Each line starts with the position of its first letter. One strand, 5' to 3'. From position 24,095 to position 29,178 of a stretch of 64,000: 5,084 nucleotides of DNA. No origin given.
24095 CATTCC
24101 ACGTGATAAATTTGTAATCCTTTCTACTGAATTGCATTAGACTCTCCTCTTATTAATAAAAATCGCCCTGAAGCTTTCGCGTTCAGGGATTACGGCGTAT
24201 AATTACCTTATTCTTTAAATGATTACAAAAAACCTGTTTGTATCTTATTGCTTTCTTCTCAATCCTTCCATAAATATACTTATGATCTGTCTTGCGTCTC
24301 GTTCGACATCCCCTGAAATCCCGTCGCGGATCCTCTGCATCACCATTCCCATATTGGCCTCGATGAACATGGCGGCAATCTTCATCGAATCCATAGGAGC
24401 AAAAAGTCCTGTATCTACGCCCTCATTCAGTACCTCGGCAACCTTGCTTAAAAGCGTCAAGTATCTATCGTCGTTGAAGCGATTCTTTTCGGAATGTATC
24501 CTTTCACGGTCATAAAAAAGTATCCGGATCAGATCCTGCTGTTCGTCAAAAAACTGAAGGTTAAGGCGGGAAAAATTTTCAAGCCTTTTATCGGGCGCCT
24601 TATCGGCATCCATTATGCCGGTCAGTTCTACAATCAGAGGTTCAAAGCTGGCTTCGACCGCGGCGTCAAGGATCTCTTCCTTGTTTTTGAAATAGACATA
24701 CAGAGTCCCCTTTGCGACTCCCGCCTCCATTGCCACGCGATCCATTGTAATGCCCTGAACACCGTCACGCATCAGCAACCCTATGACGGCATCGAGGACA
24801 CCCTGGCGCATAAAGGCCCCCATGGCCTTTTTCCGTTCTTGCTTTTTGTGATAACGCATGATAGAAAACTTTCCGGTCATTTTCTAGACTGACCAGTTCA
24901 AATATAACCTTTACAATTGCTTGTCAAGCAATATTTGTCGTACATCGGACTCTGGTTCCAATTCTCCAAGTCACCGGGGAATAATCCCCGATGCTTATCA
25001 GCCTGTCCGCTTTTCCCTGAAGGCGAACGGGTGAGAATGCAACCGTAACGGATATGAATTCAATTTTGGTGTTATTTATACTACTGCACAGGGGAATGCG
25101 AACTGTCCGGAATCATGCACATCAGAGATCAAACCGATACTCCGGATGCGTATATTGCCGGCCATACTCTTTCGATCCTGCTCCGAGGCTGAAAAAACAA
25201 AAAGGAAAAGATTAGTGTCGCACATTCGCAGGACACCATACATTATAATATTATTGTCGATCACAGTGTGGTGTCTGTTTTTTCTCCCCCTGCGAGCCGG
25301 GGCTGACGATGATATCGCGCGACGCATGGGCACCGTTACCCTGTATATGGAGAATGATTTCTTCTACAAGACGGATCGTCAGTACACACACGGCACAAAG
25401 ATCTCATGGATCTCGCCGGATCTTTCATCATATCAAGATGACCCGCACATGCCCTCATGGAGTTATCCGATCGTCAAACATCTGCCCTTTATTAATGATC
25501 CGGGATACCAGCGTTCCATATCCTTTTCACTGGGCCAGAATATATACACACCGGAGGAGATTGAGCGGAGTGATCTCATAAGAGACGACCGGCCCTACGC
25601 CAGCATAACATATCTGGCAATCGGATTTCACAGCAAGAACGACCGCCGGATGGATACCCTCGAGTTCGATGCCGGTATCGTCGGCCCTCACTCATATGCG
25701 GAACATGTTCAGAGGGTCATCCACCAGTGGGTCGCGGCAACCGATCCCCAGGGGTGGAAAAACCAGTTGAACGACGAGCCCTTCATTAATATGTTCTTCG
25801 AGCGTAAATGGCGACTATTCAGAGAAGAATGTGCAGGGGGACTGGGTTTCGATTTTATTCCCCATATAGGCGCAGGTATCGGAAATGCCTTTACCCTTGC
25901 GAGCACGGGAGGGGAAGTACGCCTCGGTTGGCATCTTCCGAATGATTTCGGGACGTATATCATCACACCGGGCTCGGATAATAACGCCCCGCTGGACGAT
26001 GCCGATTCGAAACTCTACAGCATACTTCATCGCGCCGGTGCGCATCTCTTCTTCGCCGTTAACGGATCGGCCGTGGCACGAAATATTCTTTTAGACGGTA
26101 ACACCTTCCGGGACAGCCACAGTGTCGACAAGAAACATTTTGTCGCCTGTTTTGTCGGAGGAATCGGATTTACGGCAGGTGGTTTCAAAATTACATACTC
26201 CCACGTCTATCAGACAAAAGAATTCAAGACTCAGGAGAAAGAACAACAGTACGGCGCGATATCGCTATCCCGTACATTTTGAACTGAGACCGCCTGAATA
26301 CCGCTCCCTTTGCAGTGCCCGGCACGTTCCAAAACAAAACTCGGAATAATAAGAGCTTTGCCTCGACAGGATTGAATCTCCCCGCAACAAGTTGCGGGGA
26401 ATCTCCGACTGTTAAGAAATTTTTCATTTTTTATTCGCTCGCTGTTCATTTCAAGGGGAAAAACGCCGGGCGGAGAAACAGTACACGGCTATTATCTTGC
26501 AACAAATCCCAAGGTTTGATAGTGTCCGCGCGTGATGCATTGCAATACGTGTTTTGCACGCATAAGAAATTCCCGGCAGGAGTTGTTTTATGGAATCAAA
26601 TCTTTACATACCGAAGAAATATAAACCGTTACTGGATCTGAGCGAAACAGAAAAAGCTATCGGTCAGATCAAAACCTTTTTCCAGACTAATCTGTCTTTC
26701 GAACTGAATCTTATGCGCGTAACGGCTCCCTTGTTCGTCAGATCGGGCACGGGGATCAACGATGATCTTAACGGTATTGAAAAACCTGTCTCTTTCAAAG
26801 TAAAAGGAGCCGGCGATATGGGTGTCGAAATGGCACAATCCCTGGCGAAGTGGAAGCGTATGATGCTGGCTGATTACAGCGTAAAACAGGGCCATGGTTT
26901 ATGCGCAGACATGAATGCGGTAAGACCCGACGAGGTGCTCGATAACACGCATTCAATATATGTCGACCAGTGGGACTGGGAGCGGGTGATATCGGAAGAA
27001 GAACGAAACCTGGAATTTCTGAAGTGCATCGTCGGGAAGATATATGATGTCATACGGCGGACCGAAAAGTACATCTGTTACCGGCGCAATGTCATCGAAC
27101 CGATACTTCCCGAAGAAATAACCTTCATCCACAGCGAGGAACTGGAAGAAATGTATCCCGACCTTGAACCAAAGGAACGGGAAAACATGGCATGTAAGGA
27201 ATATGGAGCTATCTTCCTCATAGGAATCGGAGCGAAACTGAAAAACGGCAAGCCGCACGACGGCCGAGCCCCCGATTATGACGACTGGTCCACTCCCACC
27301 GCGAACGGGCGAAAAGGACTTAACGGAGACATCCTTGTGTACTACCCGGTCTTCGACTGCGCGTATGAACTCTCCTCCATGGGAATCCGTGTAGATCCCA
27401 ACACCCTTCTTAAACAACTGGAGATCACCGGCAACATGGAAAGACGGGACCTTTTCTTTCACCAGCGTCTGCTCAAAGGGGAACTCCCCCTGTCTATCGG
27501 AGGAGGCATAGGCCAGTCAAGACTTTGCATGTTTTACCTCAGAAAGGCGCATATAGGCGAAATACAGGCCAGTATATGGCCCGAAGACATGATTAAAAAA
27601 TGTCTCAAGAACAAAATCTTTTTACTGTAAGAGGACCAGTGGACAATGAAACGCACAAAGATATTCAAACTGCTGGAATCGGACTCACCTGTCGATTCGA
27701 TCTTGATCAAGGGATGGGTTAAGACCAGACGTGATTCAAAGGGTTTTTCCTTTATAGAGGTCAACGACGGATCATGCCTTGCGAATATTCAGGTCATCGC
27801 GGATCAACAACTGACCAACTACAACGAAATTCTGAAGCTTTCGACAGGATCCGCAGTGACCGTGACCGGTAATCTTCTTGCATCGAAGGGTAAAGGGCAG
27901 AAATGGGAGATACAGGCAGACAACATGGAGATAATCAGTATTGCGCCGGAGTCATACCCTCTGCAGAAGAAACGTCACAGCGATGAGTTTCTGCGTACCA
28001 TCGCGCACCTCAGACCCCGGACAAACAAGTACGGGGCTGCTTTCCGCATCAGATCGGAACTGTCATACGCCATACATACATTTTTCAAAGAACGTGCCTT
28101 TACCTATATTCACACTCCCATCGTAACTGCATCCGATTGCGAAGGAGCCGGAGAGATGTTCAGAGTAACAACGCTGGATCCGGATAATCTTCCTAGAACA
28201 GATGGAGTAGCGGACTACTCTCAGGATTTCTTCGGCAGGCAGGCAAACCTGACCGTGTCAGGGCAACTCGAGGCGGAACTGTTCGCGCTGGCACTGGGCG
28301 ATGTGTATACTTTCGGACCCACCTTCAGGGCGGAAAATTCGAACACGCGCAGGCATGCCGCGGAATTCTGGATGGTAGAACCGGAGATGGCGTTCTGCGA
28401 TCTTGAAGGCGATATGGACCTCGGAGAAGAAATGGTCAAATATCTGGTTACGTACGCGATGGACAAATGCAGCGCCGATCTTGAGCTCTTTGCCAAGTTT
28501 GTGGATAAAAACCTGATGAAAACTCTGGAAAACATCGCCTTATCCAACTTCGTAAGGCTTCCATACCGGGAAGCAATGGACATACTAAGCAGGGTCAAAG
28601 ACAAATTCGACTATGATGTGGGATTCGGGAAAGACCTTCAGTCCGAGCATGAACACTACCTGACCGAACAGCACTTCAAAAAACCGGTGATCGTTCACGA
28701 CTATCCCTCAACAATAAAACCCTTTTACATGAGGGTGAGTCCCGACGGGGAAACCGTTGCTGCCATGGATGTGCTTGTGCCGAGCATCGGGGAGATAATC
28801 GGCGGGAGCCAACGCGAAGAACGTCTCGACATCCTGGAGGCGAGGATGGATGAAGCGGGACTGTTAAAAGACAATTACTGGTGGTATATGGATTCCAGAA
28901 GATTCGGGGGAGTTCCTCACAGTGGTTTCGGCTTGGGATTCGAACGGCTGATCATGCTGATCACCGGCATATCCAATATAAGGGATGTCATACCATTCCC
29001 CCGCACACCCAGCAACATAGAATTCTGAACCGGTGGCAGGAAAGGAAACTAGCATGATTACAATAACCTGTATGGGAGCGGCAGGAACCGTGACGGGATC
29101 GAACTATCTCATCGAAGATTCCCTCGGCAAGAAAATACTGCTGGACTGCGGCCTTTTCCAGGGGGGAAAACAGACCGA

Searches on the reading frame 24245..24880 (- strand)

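Call 39: search_protein_families(library=pfam, proteins=[window:24245-24880:-], max_evalue=0.001)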
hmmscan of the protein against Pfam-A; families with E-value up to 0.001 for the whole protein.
window:24245-24880:- (211 aa): 3 families
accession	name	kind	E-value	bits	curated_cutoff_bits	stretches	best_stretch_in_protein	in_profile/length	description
PF00440.29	TetR_N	-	4e-12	46.2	24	1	29-74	2-47/47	Bacterial regulatory proteins, tetR family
PF17922.6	TetR_C_17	-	4e-06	27.5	26.1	1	129-184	34-90/100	Tetracyclin repressor-like, C-terminal domain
PF17932.6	TetR_C_24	-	1.6e-05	25.6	26.4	1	94-173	2-80/114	Tetracyclin repressor-like, C-terminal domain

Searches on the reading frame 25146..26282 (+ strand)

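Call 62: search_protein_families(library=pfam, proteins=[window:25146-26282:+], max_evalue=0.00001)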
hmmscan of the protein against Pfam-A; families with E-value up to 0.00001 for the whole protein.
window:25146-26282:+ (378 aa): 1 family
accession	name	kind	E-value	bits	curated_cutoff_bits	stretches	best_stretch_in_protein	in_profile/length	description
PF09982.15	LpxR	-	1.1e-101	340.5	26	1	43-378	5-323/323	Outer membrane protein LpxR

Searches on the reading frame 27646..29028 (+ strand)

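Call 62: search_protein_families(library=pfam, proteins=[window:27646-29028:+], max_evalue=0.00001)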
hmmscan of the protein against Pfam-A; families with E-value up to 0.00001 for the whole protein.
window:27646-29028:+ (460 aa): 2 families
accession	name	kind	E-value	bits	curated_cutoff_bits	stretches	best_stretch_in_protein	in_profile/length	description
PF00152.25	tRNA-synt_2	-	7.3e-64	216.2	25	1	119-454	8-307/308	tRNA synthetases class II (D, K and N)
PF01336.31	tRNA_anti-codon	-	3e-12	46.8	27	1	20-97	2-75/75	OB-fold nucleic acid binding domain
